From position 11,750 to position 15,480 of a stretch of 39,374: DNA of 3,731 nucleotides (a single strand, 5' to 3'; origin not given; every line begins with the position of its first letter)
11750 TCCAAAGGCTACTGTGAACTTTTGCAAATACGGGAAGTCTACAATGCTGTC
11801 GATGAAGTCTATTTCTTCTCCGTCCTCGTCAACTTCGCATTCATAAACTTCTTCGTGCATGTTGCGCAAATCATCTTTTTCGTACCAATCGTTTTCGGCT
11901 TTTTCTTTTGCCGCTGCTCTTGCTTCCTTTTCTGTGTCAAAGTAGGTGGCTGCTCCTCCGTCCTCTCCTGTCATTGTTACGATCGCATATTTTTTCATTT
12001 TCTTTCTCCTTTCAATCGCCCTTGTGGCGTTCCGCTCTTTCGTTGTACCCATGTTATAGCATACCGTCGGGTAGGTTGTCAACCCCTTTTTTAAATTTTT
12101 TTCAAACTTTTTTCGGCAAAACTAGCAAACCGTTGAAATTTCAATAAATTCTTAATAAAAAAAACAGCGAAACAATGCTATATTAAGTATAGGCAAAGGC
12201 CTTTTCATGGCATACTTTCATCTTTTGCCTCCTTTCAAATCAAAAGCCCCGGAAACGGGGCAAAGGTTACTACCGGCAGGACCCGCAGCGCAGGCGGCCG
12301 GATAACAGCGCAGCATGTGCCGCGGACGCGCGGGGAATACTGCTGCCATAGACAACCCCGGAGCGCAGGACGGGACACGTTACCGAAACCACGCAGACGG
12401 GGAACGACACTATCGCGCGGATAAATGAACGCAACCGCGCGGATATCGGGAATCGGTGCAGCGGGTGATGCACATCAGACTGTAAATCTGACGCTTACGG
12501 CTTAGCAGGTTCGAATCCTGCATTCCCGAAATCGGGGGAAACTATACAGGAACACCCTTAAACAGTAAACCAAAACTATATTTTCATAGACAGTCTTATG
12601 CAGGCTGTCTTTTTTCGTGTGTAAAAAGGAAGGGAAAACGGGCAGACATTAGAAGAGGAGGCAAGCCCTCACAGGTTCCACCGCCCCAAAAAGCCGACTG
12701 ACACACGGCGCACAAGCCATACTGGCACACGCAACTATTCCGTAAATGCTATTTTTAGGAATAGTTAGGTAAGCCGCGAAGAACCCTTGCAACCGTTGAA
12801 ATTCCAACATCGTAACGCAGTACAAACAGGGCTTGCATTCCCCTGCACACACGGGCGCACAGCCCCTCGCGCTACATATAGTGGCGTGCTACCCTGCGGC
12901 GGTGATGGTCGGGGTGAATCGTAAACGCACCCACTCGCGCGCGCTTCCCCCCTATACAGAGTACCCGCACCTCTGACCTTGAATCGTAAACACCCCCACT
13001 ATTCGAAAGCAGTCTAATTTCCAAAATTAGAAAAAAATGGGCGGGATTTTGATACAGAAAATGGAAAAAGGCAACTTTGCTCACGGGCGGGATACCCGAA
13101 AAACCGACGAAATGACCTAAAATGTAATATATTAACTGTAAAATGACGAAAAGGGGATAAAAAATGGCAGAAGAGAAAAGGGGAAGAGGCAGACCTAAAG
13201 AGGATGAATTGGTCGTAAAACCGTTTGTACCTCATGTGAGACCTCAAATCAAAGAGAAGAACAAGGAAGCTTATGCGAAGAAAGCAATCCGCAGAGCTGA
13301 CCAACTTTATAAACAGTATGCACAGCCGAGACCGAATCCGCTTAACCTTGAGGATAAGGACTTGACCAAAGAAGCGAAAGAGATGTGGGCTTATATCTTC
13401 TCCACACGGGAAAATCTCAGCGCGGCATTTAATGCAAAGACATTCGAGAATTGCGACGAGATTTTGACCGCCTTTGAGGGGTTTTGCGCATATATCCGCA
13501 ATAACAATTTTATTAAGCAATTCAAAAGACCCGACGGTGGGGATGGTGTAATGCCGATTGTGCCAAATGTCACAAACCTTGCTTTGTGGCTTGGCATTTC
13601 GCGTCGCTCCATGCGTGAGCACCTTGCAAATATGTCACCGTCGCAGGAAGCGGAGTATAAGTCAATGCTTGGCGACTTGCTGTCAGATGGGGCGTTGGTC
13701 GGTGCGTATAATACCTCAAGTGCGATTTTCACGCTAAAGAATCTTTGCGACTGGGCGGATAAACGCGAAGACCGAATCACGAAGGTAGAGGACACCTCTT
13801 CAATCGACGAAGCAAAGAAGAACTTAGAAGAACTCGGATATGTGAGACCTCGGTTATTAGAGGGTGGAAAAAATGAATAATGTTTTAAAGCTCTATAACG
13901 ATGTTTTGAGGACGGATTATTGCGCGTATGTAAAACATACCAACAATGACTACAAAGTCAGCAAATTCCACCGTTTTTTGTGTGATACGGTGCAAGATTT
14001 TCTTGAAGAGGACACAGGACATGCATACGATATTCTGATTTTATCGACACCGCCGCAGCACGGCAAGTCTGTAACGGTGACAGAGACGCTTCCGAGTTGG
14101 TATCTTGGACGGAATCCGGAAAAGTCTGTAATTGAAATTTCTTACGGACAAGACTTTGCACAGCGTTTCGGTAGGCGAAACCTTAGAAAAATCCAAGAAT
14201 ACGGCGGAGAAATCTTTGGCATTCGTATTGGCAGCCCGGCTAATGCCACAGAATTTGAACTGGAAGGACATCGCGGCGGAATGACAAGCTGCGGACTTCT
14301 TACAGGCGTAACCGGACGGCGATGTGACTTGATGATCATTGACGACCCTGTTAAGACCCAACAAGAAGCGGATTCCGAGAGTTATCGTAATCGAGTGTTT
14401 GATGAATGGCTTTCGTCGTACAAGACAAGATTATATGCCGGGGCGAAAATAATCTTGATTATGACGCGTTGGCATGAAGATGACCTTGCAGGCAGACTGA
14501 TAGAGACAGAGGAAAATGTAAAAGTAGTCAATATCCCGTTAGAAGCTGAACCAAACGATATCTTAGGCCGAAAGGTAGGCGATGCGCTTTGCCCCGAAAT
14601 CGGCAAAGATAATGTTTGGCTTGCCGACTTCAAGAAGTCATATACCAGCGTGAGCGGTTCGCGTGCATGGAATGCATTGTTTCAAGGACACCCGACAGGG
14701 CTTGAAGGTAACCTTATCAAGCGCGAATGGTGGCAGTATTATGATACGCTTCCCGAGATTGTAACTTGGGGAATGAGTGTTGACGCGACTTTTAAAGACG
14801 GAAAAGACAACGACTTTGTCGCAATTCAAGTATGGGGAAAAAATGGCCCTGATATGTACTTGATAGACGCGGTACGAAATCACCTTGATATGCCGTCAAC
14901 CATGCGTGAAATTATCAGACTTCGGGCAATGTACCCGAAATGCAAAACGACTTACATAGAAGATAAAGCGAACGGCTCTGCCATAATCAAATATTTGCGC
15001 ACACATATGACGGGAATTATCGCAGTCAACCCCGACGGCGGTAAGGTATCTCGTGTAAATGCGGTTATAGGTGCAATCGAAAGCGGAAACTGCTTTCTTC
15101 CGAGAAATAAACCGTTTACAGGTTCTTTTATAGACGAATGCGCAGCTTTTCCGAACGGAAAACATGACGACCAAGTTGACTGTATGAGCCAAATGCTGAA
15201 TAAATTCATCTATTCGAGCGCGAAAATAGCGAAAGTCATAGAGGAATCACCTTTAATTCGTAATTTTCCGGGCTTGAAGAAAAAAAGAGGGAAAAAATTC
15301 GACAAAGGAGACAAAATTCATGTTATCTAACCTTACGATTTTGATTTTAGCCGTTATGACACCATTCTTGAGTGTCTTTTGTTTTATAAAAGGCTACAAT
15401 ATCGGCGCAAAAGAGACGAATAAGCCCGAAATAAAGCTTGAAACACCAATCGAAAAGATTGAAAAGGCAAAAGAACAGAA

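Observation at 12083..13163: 1.08-kb ORF-free, GC-rich, helix-dense island around a tRNA: candidate large structured RNA (ROOL/GOLLD-type context) or elaborate packaging region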

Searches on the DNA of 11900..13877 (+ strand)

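Call 6: search_rna_families(source=window, start=11900, end=13300, threshold=evalue, max_evalue=10)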
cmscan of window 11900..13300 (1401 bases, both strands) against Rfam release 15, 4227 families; matches with E-value up to 10: 6.
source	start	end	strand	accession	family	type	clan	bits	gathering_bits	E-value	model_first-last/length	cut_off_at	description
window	12447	12529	+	RF00005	tRNA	Gene; tRNA;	CL00001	50.6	29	1.5e-09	1-71/71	no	tRNA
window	12275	12313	+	RF02807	PyrR209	Gene; snRNA; snoRNA; HACA-box;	-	17.5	42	3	1-65/65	no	Pyrobaculum sRNA 209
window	12238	12336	-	RF02837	anti-hemB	Gene; sRNA;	-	17.3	49.5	0.44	1-81/81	no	Burkholderia RNA 7 (anti-hemB)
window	11900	11911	+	RF00489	ctRNA_p42d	Gene; antisense;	-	15.6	50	5.6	35-46/46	5'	ctRNA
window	12062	12114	+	RF03027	RT-6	Gene; sRNA;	-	13.7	46.7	7.4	1-75/75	no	RT-6 RNA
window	12024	12198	-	RF02456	Diantho_3_UTR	Cis-reg;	-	11.2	100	7.3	1-205/205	no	Dianthovirus RNA2 3'UTR stem loops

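Call 7: search_dna_similar(query=window:12000-13163:+, collection=phages, mode=distant, max_rows=30)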
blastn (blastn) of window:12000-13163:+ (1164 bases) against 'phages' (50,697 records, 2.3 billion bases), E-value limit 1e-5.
Records with a match: 30; places in all: 30; records where one place covers at least 80% of the query: 0.
Best place of each record, by identity: 80-90% 30.
By first word of the organism name: Mycobacterium 24; Fromanvirus 2; Bacillus 2; Pseudomonas 2.
By host as written in the record: Mycobacterium smegmatis mc2 155 9; Mycobacterium tuberculosis; Mycobacterium smegmatis 5; Mycobacterium smegmatis mc#155 5; - 3; Mycobacterium smegmatis MC2 155 2; Bacillus cohnii 2; Pseudomonas fluorescens SBW25 2; Mycobacterium smegmatis 1; and 1 more.
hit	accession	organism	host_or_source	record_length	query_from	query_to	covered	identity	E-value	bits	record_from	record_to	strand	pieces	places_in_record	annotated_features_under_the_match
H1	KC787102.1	Mycobacterium phage Chy1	Mycobacterium tuberculosis; ...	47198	475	530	5%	85.7%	4e-7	63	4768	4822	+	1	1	none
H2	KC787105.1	Mycobacterium phage Chy4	Mycobacterium tuberculosis; ...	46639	475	530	5%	85.7%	4e-7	63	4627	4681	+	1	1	none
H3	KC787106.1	Mycobacterium phage Chy5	Mycobacterium tuberculosis; ...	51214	475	530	5%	85.7%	4e-7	63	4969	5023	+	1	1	none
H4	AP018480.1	Fromanvirus D29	-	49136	475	530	5%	85.7%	4e-7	63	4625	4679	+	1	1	tRNA-Tyr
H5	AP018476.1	Mycobacterium phage C3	-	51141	475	530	5%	85.7%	4e-7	63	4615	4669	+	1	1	tRNA-Tyr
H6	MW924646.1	Mycobacterium phage Lakes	Mycobacterium smegmatis mc#155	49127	475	530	5%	85.7%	4e-7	63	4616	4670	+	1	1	11: tRNA-Tyr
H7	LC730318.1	Fromanvirus D29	Mycobacterium smegmatis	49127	475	530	5%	85.7%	4e-7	63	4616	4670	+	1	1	record has no annotation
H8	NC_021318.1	Mycobacterium phage Chy5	Mycobacterium tuberculosis; ...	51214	475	530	5%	85.7%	4e-7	63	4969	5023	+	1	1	none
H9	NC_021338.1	Mycobacterium phage Chy4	Mycobacterium tuberculosis; ...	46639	475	530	5%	85.7%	4e-7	63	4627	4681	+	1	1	none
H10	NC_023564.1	Mycobacterium phage EagleEye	Mycobacterium smegmatis mc2 155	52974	475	530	5%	85.7%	4e-7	63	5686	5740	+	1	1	10: tRNA-Tyr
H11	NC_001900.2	Mycobacterium phage D29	Mycobacterium smegmatis mc2 155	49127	475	530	5%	85.7%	4e-7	63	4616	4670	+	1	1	9.2: tRNA-Tyr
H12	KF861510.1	Mycobacterium phage EagleEye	Mycobacterium smegmatis mc2 155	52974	475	530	5%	85.7%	4e-7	63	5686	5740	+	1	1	10: tRNA-Tyr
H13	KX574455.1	Mycobacterium phage Pomar16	Mycobacterium smegmatis mc2 155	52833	475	530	5%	85.7%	4e-7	63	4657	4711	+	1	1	11: tRNA-Tyr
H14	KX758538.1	Mycobacterium phage Kerberos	Mycobacterium smegmatis mc2 155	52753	475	530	5%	85.7%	4e-7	63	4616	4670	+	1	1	none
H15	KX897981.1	Mycobacterium phage StarStuff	soil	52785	475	530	5%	85.7%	4e-7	63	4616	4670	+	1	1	11: tRNA-Tyr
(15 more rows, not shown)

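Call 28: search_rna_families(sources=[L019, L020, L021, L022, L023, L024, L025, L026, L027, L028, L029, L030, L031, L032, L033, L034], threshold=gathering)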
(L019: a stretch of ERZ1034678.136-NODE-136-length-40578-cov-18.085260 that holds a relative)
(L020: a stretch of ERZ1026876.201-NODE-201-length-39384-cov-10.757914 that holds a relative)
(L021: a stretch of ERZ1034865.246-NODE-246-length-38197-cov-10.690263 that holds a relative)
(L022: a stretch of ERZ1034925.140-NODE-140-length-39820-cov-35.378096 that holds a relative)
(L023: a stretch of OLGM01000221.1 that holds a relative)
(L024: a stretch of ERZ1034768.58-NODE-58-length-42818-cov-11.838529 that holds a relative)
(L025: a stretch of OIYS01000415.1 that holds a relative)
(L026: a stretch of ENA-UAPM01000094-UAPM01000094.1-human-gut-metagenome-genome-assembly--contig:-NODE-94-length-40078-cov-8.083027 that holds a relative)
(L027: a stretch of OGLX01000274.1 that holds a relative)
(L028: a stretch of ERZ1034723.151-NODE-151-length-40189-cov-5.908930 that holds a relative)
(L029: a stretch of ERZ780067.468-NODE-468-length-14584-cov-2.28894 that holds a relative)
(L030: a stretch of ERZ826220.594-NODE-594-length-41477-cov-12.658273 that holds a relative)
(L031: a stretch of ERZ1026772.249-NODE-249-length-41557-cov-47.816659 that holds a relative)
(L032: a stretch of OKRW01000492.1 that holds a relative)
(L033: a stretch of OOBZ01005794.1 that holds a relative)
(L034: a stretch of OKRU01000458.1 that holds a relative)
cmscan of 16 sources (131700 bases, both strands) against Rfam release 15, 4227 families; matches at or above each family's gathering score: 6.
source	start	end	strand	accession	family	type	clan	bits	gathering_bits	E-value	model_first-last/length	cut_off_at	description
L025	3241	3323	+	RF00005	tRNA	Gene; tRNA;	CL00001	50.6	29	1.4e-07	1-71/71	no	tRNA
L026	3266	3348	+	RF00005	tRNA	Gene; tRNA;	CL00001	49.7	29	2.5e-07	1-71/71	no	tRNA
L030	3234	3316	+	RF00005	tRNA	Gene; tRNA;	CL00001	49.7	29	2.5e-07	1-71/71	no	tRNA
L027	3243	3325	+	RF00005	tRNA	Gene; tRNA;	CL00001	48.4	29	5.7e-07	1-71/71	no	tRNA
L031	3246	3328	+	RF00005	tRNA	Gene; tRNA;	CL00001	48.4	29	5.7e-07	1-71/71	no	tRNA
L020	3063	3144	+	RF00005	tRNA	Gene; tRNA;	CL00001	46.4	29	2e-06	1-71/71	no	tRNA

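Call 57: search_rna_families(sources=[L028, L038, L033, L020, L024, L042, L036, L040], threshold=evalue, max_evalue=1)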
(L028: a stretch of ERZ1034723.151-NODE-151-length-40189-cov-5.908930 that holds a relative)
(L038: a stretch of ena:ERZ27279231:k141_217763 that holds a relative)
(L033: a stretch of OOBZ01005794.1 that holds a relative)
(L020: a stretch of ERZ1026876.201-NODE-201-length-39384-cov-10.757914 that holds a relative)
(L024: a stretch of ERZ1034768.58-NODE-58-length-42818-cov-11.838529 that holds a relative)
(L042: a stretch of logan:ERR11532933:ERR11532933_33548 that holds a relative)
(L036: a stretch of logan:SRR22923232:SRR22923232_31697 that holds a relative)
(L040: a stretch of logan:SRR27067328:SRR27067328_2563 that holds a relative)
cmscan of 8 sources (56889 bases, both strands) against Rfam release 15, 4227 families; matches with E-value up to 1: 4.
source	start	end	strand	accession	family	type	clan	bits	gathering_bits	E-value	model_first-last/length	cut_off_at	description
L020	3063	3144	+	RF00005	tRNA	Gene; tRNA;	CL00001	46.4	29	8.6e-07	1-71/71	no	tRNA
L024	964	1015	-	RF00008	Hammerhead_3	Gene; ribozyme;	CL00010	30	48.5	0.021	1-54/54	no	Hammerhead ribozyme (type III)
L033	1835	1886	-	RF00008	Hammerhead_3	Gene; ribozyme;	CL00010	29.2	48.5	0.035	1-54/54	no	Hammerhead ribozyme (type III)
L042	4454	4599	+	RF00009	RNaseP_nuc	Gene; ribozyme;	CL00002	16.3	28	0.89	83-230/301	no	Nuclear RNase P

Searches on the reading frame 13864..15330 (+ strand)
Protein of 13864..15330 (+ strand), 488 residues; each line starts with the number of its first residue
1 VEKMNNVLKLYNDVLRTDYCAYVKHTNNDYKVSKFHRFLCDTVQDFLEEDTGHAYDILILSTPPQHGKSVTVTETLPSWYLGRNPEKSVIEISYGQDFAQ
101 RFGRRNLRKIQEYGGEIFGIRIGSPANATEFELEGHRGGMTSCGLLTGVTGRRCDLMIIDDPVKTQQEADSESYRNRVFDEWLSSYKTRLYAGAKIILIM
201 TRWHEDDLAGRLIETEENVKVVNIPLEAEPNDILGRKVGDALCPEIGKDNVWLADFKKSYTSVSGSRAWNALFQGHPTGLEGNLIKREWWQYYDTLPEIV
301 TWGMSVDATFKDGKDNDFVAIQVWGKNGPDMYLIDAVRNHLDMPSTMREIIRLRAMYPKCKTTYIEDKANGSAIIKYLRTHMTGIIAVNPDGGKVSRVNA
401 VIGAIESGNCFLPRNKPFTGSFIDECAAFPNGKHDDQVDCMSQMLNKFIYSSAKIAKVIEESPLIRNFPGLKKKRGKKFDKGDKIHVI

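Call 13: search_protein_families(library=phrogs, proteins=[window:13864-15330:+], max_evalue=0.001)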
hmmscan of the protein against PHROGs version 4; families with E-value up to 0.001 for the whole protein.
window:13864-15330:+ (488 aa): 6 families
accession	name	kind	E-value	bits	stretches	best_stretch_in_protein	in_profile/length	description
phrog_38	-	head and packaging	1.7e-103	348.8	1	16-460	270-715/760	terminase large subunit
phrog_4758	-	head and packaging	1.6e-51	176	1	21-226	27-235/243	terminase large subunit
phrog_5573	-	head and packaging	3.1e-44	152.3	1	216-454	9-240/250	terminase large subunit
phrog_30251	-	head and packaging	1.7e-22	80.4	1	35-353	39-355/799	terminase large subunit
phrog_979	-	head and packaging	3.7e-12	46.7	1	282-451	413-602/642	terminase large subunit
phrog_12171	-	head and packaging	1.2e-07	32.8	1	368-448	18-95/110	terminase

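Call 14: search_protein_families(library=pfam, proteins=[window:13864-15330:+], max_evalue=0.01)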
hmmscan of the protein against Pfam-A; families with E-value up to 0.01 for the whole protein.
window:13864-15330:+ (488 aa): 2 families
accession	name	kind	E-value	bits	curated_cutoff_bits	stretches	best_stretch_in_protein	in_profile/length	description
PF17289.8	Terminase_6C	-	1.5e-13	51.4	22.6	1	305-447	2-154/155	Terminase RNaseH-like domain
PF03237.21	Terminase_6N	-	5.2e-13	49.6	22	1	60-261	2-197/215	Terminase large subunit, T4likevirus-type, N-terminal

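Call 52: find_related_loci(query=window:13864-15327:+, collection=genome_contigs, flank=4500)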
Query window:13864-15327:+ (488 aa) in genome_contigs; peptide patterns used: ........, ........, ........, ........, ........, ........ (x = any residue, [..] = any of these).
600 stretches matched a pattern (row limit reached: there are more); 562 encode a relative of the query (tblastn E <= 1e-3); the best 80 are kept; 80 distinct loci.
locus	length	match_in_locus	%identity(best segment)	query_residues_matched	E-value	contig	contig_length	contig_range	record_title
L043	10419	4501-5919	67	14-488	0e+0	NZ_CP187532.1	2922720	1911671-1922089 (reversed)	Ihubacter sp. rT4E-8 chromosome, complete genome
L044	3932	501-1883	69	11-469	0e+0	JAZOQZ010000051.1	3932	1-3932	MAG: Clostridia bacterium isolate T1900045564_YK20190258.MAGScoT_cleanbin_000004 SGB_7926_k141_2376722, whole genome sho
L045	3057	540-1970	60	11-478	0e+0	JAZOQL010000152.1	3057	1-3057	MAG: Rikenellaceae bacterium isolate T1900045568_YK20190262.MAGScoT_cleanbin_000009 SGB_9222_k141_3746397, whole genome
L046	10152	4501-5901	58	19-488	0e+0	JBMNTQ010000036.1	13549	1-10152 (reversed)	MAG: Christensenellales bacterium isolate SBF912SR6HQ0014 scaffold_8163_c1, whole genome shotgun sequence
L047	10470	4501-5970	54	9-488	2e-169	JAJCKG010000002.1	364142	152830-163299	Bacterium 210820-DFI.6.37 strain DFI.6.37 BCOECCGG_2, whole genome shotgun sequence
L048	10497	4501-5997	51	2-488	2e-165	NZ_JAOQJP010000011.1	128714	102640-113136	Brotomerdimonas butyrica strain Sanger_12 .13414_6_60.11, whole genome shotgun sequence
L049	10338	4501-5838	53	13-450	8e-165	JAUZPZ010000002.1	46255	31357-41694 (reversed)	MAG: Bacillota bacterium isolate bin176(16d) OKHGLKGO_2, whole genome shotgun sequence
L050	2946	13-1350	53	19-461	5e-161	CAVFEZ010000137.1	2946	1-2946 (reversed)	Akkermansia muciniphila isolate H07615-L1_cleanbin_000038 genome assembly, contig: Spades_H07615-L1_contig_25275, whole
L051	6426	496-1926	57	3-475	0e+0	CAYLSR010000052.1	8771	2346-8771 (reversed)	MAG TPA_asm: uncultured Mogibacterium sp. isolate SRP278969_co2_128 genome assembly, contig: NODE_10731_length_8771_cov_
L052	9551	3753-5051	52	17-449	1e-151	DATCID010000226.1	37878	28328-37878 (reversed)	MAG TPA_asm: Ruminiclostridium sp. isolate SMAG_U7850 k141_81465, whole genome shotgun sequence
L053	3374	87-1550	50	1-488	3e-157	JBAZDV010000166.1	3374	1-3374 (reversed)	MAG: Candidatus Methanomethylophilaceae archaeon isolate SO_2017_LW3_108 NODE_115906_length_3374_cov_0.307977_LW162_2017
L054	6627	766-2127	51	7-464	3e-149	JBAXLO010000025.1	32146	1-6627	MAG: Bacteroidota bacterium isolate ELA429 MAG429_25, whole genome shotgun sequence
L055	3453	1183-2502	51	21-451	7e-151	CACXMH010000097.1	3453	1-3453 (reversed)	MAG: Fibrobacter succinogenes isolate RUG11387 genome assembly, contig: RUG11387_asm_97, whole genome shotgun sequence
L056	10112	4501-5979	49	19-488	2e-144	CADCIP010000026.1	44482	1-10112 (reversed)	MAG: uncultured Bacteroidales bacterium isolate RUG14681 genome assembly, contig: RUG14681_asm_26, whole genome shotgun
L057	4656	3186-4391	53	64-461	2e-135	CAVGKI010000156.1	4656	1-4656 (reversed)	Butyricicoccaceae bacterium isolate H07675-L1_cleanbin_000055 genome assembly, contig: Spades_H07675-L1_contig_13587, wh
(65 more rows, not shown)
